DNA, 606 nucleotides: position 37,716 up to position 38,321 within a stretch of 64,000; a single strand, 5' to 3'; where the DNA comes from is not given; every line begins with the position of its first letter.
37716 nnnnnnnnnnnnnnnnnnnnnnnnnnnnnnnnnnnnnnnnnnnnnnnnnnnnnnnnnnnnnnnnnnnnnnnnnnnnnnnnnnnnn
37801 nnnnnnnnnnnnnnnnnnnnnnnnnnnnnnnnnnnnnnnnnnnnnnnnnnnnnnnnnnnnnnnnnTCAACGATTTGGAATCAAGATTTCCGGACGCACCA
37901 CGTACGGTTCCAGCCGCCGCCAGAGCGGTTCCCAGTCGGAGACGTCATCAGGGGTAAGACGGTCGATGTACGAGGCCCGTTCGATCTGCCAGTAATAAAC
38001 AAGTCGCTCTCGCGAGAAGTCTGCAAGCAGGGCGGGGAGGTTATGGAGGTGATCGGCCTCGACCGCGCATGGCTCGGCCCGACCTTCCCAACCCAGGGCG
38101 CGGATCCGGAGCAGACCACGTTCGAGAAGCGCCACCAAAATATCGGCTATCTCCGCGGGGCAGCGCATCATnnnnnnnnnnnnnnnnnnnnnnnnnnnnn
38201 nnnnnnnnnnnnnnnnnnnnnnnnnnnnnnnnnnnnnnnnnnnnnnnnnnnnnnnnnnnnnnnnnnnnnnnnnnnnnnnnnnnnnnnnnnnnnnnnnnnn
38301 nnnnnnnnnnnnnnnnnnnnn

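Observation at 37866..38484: Coupled two-gene module: ParB/Srx-like small nuclease-fold protein plus an unknown 101-aa protein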

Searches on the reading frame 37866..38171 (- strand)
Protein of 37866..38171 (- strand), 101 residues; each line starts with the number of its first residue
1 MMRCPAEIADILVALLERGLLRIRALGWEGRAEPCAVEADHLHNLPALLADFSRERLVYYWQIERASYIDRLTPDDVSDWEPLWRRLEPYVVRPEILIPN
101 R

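Call 3: search_protein_families(library=pfam, proteins=[window:37866-38171:-], max_evalue=1)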
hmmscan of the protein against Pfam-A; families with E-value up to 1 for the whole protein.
window:37866-38171:- (101 aa): 0 families

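Call 4: search_protein_families(library=ncbifam, proteins=[window:37866-38171:-], max_evalue=1)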
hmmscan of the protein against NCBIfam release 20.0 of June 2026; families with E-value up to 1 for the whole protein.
window:37866-38171:- (101 aa): 0 families

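Call 6: find_homologous_proteins(query=window:37866-38171:-, max_evalue=0.01)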
Query window:37866-38171:- (101 aa): 89 proteins with E <= 0.01 among 101 candidates.
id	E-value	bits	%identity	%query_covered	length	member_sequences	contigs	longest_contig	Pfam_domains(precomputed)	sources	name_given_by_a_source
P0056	7.4e-61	221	100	99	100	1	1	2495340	-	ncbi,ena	-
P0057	1.1e-33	133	63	92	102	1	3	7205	-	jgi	-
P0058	2.3e-31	126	61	89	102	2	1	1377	-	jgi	-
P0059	2.1e-30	123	61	90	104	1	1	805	-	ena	-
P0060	3.1e-30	122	62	91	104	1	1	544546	-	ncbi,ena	-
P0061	6.7e-30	121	60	87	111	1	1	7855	-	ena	-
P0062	1.7e-29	120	56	93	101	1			-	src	-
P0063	2.9e-29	119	61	89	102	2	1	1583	-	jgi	jgi:hypothetical protein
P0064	5.2e-29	118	60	89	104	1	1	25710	-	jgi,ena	jgi:hypothetical protein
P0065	8.4e-29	118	61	90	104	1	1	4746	-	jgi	jgi:hypothetical protein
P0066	1.2e-28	117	59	89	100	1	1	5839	-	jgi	jgi:hypothetical protein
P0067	1.2e-28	117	57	96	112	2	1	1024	-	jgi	jgi:hypothetical protein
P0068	3.2e-28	116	57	86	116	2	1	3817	-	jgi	jgi:hypothetical protein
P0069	4.2e-28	115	58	89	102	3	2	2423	-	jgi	jgi:hypothetical protein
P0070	5.1e-28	115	59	91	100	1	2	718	-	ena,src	-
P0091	7.0e-26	108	52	89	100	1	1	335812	-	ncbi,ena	-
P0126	6.0e-21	92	48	89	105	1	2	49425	-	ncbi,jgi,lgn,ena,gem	-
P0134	1.8e-19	88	53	87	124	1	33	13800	-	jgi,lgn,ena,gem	-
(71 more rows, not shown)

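Call 9: find_encoding_contigs(protein=P0056, flank=6000, max_places=3)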
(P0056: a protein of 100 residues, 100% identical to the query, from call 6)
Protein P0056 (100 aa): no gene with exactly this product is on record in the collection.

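Call 15: search_solved_structures(query=A2, max_evalue=10, show_alignments=2)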
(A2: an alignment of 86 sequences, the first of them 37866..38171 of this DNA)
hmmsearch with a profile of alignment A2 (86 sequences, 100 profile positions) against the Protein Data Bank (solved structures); distinct sequences matched with E-value up to 10: 5.
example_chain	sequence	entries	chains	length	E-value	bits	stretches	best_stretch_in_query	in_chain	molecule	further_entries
6x6s_AM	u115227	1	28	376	0.09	15.8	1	42-73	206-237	Type IV secretion system apparatus protein CagM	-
8qma_L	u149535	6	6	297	0.53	13.4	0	46-74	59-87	PAP9 | PAP9, FSD2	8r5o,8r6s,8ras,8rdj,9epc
8xdg_A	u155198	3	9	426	0.96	12.5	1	36-70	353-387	Urea transporter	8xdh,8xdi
7soo_A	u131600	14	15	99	1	12.4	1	40-71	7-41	Isoform 2 of La-related protein 1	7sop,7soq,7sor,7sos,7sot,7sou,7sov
7bjk_A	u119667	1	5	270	1.3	12.1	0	46-74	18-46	Superoxide dismutase [Fe] 2, chloroplastic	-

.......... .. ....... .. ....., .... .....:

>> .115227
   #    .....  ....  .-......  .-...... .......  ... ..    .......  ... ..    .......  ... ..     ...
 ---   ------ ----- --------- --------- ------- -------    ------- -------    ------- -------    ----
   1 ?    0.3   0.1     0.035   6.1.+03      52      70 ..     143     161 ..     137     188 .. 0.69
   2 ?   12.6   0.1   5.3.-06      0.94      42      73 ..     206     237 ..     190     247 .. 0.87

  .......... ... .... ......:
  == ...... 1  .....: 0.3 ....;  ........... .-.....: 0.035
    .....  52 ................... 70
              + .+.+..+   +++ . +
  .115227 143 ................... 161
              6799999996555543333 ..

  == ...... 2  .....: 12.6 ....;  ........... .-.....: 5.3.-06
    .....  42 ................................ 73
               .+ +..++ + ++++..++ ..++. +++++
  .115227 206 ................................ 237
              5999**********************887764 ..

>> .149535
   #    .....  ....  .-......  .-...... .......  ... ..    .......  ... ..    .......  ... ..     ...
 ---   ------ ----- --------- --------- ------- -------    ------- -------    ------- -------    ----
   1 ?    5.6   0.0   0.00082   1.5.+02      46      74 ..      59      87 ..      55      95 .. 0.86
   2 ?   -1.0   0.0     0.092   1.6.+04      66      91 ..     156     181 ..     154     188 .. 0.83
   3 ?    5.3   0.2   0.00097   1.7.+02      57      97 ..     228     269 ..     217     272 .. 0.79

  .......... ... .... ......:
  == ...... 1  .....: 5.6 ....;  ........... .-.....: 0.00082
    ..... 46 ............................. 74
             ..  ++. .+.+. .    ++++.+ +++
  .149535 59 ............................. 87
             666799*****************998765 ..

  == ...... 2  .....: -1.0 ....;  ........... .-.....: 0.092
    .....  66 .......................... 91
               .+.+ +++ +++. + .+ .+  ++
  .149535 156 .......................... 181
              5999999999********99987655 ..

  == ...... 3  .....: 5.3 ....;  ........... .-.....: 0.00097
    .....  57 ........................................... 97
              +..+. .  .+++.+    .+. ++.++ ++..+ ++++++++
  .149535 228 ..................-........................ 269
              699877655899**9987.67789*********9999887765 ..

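Call 16: find_related_loci(query=A2, collection=genome_contigs, flank=6000)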
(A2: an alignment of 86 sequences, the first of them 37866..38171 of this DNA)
Query A2 (101 aa) in genome_contigs; peptide patterns used: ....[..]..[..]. (x = any residue, [..] = any of these).
64 stretches matched a pattern; 62 encode a relative of the query (tblastn E <= 1e-3); 62 distinct loci.
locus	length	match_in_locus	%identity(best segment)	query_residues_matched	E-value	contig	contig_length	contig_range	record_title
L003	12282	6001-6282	62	1-93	8e-35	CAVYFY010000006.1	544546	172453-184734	MAG: uncultured Planctomycetota bacterium isolate MFD04463.bin.2.12 genome assembly, contig: contig_22089, whole genome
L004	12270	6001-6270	58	2-91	4e-32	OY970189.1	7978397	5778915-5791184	MAG: uncultured Planctomycetaceae bacterium isolate MFD09603.bin.2.127 genome assembly, chromosome: 1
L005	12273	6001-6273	56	1-91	2e-30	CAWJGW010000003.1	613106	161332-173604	MAG: uncultured Isosphaeraceae bacterium isolate MFD04463.bin.2.46 genome assembly, contig: contig_16660, whole genome s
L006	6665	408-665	55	2-87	4e-30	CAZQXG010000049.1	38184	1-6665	MAG TPA_asm: uncultured Alcaligenaceae bacterium isolate binchicken_co95_139 genome assembly, contig: NODE_383_length_38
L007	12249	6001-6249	58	1-83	8e-30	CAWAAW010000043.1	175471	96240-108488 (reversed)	MAG: uncultured Planctomycetota bacterium isolate MFD01716.bin.2.43 genome assembly, contig: contig_34089, whole genome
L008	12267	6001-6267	56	3-91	6e-30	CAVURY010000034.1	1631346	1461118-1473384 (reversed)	MAG: uncultured Planctomycetota bacterium isolate MFD09671.bin.3.67 genome assembly, contig: contig_3904, whole genome s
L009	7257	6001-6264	56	1-88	1e-29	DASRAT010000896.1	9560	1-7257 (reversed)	MAG TPA_asm: Gemmataceae bacterium isolate SMAG_U11125 k141_3307805, whole genome shotgun sequence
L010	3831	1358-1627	56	2-91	3e-29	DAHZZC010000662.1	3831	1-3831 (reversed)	MAG TPA_asm: Planctomycetales bacterium isolate clean5766 k141_750998, whole genome shotgun sequence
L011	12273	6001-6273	53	1-91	1e-28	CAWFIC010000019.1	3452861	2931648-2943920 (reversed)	MAG: uncultured Planctomycetota bacterium isolate MFD02579.bin.2.73 genome assembly, contig: contig_698, whole genome sh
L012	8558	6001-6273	55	1-91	2e-28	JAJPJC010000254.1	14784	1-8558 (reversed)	MAG: Isosphaeraceae bacterium isolate Centralia_MAG_412 k107_22870458, whole genome shotgun sequence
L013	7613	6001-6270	54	2-91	2e-28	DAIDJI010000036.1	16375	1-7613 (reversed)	MAG TPA_asm: Planctomycetales bacterium isolate clean381 NODE_36_length_16375_cov_3.413302, whole genome shotgun sequenc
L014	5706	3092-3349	51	2-87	1e-28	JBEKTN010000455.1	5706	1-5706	MAG: Isosphaeraceae bacterium isolate SPRUCE 559 SPRUCE_559_455, whole genome shotgun sequence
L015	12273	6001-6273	53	1-91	1e-26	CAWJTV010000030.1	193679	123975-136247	MAG: uncultured Planctomycetota bacterium isolate MFD04463.bin.2.167 genome assembly, contig: contig_41035, whole genome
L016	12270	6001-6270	46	2-91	1e-26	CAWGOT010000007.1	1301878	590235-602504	MAG: uncultured Planctomycetia bacterium isolate MFD05580.bin.2.48 genome assembly, contig: contig_27431, whole genome s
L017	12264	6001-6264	51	1-88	1e-26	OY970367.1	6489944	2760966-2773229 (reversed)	MAG: uncultured Planctomycetota bacterium isolate MFD04580.bin.c.2 genome assembly, chromosome: 1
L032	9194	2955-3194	51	7-87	5e-20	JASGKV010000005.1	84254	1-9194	MAG: Pirellulales bacterium isolate 5N623 JMF-2111-06-0005.ont.bin.623_4, whole genome shotgun sequence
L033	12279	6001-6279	40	2-96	5e-20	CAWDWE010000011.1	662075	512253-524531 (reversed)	MAG: Pirellulaceae bacterium isolate MFD05684.bin.1.174 genome assembly, contig: contig_30157, whole genome shotgun sequ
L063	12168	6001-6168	37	10-72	2e-5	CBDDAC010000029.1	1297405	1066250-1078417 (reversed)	MAG: Mariniblastus sp. isolate 575d00d6-6cd5-4c6f-b7ca-5c10567f4f0b genome assembly, contig: contig_29, whole genome sho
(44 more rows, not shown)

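Call 20: predict_structure(alignment_id=A2)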
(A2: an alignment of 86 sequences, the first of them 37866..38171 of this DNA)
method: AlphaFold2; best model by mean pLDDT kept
length: 101 residues; sequences in the alignment: 86
mean_pLDDT: 93.2   pTM: 0.84
mean pLDDT of the five models: 93.2, 92.5, 92.3, 92.3, 91.6
residues with pLDDT >= 90: 90; 70-90: 5; 50-70: 4; < 50: 2
segments of 3 or more residues with pLDDT < 50: none
pLDDT, mean of each block of 10 residues (from residue 1): 91 98 98 97 97 95 97 95 97 72 43
secondary structure, 60 per line:
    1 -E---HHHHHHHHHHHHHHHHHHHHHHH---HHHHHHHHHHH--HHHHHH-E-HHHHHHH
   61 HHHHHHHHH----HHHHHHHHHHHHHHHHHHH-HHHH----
elements in order: H6-28 H32-42 H45-50 H54-69 H74-92 H94-97

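Call 26: search_protein_families(library=pfam, proteins=[L063:2-5683:+, L016:5474-5992:+, L063:5695-6261:+, L033:5603-5992:+, L032:2555-2974:+], max_evalue=0.1)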
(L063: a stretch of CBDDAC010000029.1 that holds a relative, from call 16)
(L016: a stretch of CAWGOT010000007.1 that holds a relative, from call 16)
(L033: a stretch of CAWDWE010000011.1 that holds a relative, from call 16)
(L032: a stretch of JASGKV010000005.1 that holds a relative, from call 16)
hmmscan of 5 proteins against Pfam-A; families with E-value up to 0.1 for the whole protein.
L063:2-5683:+ (1894 aa): 4 families
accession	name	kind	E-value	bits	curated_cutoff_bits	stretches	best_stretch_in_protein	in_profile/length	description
PF07591.16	PT-HINT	-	3.4e-18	66.7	27.7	1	1623-1754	2-137/137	Pretoxin HINT domain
PF13403.11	Hint_2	-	7.9e-06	26.7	28.4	1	1615-1645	1-31/147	Hint domain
PF14890.11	Intein_splicing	-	1.9e-05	24.9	35.8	1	1658-1706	38-93/155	Intein splicing domain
PF08517.17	AXH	-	0.014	16.3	33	0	1677-1694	70-87/116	Ataxin-1 and HBP1 module (AXH)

L016:5474-5992:+ (173 aa): 1 family
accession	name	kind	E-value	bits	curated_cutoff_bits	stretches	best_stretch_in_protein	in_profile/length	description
PF07591.16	PT-HINT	-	0.014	16.1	27.7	1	5-53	84-137/137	Pretoxin HINT domain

L063:5695-6261:+ (189 aa): 2 families
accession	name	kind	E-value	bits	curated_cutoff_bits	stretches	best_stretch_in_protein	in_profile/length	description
PF05524.18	PEP-utilisers_N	-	0.026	15.1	24.4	1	27-67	78-120/121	PEP-utilising enzyme, N-terminal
PF19222.5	Noda_Vmethyltr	-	0.068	13.3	30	0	22-73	5-56/148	Nodavirus Vmethyltransferase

L033:5603-5992:+ (130 aa): 1 family
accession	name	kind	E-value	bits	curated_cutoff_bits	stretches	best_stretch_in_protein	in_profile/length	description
PF20656.2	MS_N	-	0.076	13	23.5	0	52-81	31-60/64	Malate synthase, N-terminal domain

L032:2555-2974:+ (140 aa): 0 families

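Call 42: find_encoding_contigs(protein=P0134, flank=5000, max_places=4)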
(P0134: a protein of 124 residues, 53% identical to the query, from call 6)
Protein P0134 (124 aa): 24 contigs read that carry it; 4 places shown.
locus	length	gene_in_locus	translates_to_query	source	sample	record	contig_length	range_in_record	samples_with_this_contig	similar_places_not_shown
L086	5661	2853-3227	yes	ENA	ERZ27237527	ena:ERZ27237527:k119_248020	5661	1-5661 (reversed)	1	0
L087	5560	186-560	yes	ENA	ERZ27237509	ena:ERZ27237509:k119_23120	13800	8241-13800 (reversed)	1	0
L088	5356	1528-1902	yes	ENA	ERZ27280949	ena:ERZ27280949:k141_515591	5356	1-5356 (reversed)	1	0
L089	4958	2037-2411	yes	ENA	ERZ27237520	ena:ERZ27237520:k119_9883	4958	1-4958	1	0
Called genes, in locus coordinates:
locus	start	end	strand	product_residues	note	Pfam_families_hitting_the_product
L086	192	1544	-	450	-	PF00815:Histidinol_dh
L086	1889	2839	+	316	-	PF13793:Pribosyltran_N, PF00156:Pribosyltran, PF14572:Pribosyl_synth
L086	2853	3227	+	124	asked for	-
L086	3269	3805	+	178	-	-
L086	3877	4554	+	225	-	PF02811:PHP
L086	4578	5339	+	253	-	PF13020:NOV_C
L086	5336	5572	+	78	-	-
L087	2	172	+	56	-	?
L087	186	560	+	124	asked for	-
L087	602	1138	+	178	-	-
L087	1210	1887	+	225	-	PF02811:PHP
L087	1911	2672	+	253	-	PF13020:NOV_C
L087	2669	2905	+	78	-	-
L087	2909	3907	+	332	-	PF00005:ABC_tran, PF13304:AAA_21 (weak), PF08352:oligo_HPY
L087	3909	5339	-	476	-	-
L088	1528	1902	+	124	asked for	-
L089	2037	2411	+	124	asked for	-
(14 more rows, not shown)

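Call 43: find_encoding_contigs(protein=P0126, flank=5000, max_places=3)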
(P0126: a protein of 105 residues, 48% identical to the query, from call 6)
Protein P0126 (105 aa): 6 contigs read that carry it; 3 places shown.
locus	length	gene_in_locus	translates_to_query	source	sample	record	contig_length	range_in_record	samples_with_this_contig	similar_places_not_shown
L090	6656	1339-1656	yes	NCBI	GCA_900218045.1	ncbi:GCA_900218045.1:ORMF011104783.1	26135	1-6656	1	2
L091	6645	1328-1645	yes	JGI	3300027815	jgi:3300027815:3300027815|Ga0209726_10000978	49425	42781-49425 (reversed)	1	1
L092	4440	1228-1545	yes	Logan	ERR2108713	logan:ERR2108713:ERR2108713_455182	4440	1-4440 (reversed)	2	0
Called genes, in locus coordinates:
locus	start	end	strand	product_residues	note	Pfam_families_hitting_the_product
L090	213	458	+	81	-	-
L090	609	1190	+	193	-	PF16729:DUF5067 (weak)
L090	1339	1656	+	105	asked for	-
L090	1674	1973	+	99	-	-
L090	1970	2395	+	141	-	PF01850:PIN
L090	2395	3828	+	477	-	PF07394:DUF1501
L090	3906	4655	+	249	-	PF05685:Uma2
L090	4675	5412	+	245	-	PF00512:HisKA (weak), PF02518:HATPase_c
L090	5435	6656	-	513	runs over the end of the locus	PF00133:tRNA-synt_1, PF01406:tRNA-synt_1e, PF09334:tRNA-synt_1g, PF00133:tRNA-synt_1, PF01406:tRNA-synt_1e (weak), PF19303:Anticodon_3, PF08264:Anticodon_1 (weak)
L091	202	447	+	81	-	-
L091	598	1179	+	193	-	PF16729:DUF5067 (weak)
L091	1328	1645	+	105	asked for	-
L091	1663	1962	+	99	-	-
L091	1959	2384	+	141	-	PF01850:PIN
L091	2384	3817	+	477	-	PF07394:DUF1501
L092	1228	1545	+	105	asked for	-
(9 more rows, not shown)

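Call 44: find_encoding_contigs(protein=P0091, flank=5000, max_places=2)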
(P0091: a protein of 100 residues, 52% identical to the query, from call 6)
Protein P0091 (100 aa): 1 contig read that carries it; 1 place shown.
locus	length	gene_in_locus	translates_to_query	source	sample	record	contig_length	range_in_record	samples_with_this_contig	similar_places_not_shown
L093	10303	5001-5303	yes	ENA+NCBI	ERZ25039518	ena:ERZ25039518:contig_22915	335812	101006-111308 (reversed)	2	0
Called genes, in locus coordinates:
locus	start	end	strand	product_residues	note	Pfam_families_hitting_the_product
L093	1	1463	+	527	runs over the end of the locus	PF07719:TPR_2 (faint), PF13435:Cytochrome_C554 (faint), PF22113:Mtrc-MtrF_II-IV_dom (faint), PF14537:Cytochrom_c3_2 (faint), PF09699:Paired_CXXCH_1 (faint), PF14522:Cytochrome_C7 (faint)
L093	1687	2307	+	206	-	-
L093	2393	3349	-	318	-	PF00389:2-Hacid_dh, PF02826:2-Hacid_dh_C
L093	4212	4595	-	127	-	-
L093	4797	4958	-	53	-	-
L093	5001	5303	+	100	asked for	-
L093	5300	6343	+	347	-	PF00005:ABC_tran, PF02463:SMC_N (faint), PF13304:AAA_21 (faint), PF12848:ABC_tran_Xtn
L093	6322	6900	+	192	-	PF00005:ABC_tran, PF13304:AAA_21 (faint)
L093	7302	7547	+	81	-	-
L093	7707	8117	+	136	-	-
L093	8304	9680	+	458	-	-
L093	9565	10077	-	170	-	PF13559:DUF4129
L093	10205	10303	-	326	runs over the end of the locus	-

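Call 45: search_protein_families(library=pfam, proteins=[L016:3704-4030:+, L016:4745-5122:+, L016:5001-5312:+, L016:5293-5613:+, L016:5424-5726:+, L016:2106-3524:+, L016:417-2102:+, L016:6466-6798:+, L016:6873-7295:+, L016:7892-8488:+], max_evalue=0.01)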
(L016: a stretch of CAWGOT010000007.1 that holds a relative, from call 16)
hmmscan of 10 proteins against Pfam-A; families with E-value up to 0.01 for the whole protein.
L016:3704-4030:+ (108 aa): 0 families

L016:4745-5122:+ (125 aa): 0 families

L016:5001-5312:+ (103 aa): 0 families

L016:5293-5613:+ (106 aa): 0 families

L016:5424-5726:+ (100 aa): 0 families

L016:2106-3524:+ (472 aa): 4 families
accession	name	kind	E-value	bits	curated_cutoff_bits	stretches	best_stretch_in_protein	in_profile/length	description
PF19051.5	GFO_IDH_MocA_C2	-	6.7e-26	91.8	23.3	1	236-468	44-253/254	Oxidoreductase family, C-terminal alpha/beta domain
PF01408.29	GFO_IDH_MocA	-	2.4e-18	67.4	24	1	79-195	1-119/120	Oxidoreductase family, NAD-binding Rossmann fold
PF22725.1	GFO_IDH_MocA_C3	-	2.9e-05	24.5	27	1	265-366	33-122/124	GFO/IDH/MocA C-terminal domain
PF10518.14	TAT_signal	-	0.00018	21.7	22.7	1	40-59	2-21/21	TAT (twin-arginine translocation) pathway signal sequence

L016:417-2102:+ (561 aa): 0 families

L016:6466-6798:+ (110 aa): 0 families

L016:6873-7295:+ (140 aa): 1 family
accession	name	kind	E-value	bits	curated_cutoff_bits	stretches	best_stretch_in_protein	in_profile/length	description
PF00072.30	Response_reg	-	1.3e-12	48.2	30.2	1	16-105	1-88/111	Response regulator receiver domain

L016:7892-8488:+ (198 aa): 0 families

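Call 57: search_protein_families(library=pfam, alignment_id=A2, max_evalue=1)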
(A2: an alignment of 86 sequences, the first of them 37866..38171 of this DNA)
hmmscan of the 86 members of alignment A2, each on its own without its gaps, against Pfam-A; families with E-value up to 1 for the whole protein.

A. member 1, window:37866-38171:- (101 aa): 0 families

B. families by the number of members that match (of 86 scanned): 14 families
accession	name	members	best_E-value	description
PF21396.3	AAA_lid_12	6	0.11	AAA+ ATPase lid domain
PF20282.3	CTD6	2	0.037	C-terminal domain 6 of the ABC-three component (ABC-3C) systems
PF24819.1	DUF7710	1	0.044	Domain of unknown function (DUF7710)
PF06057.17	VirJ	1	0.06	Bacterial virulence protein (VirJ)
PF20209.3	DUF6570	1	0.062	Domain of unknown function (DUF6570)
PF03819.22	MazG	1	0.069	MazG nucleotide pyrophosphohydrolase domain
PF24370.1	DUF7526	1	0.089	Family of unknown function (DUF7526)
PF05448.18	AXE1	1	0.1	Acetyl xylan esterase (AXE1)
PF16413.10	Mlh1_C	1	0.11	DNA mismatch repair protein Mlh1 C-terminus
PF25367.1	DUF7883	1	0.13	Domain of unknown function (DUF7883)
PF12884.12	TORC_N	1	0.13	Transducer of regulated CREB activity, N terminus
PF21740.2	DUF6866_C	1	0.17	Family of unknown function (DUF6866) C-terminal domain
PF04089.19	BRICHOS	1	0.18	BRICHOS domain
PF04288.19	MukE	1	0.19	MukE-like family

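Call 59: search_protein_families(library=padloc, proteins=[window:37866-38171:-], max_evalue=1)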
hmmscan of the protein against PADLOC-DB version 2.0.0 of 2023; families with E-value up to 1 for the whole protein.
window:37866-38171:- (101 aa): 0 families

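Call 60: search_protein_families(library=phrogs, proteins=[window:37866-38171:-], max_evalue=1)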
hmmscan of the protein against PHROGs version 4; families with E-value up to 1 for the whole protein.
window:37866-38171:- (101 aa): 0 families
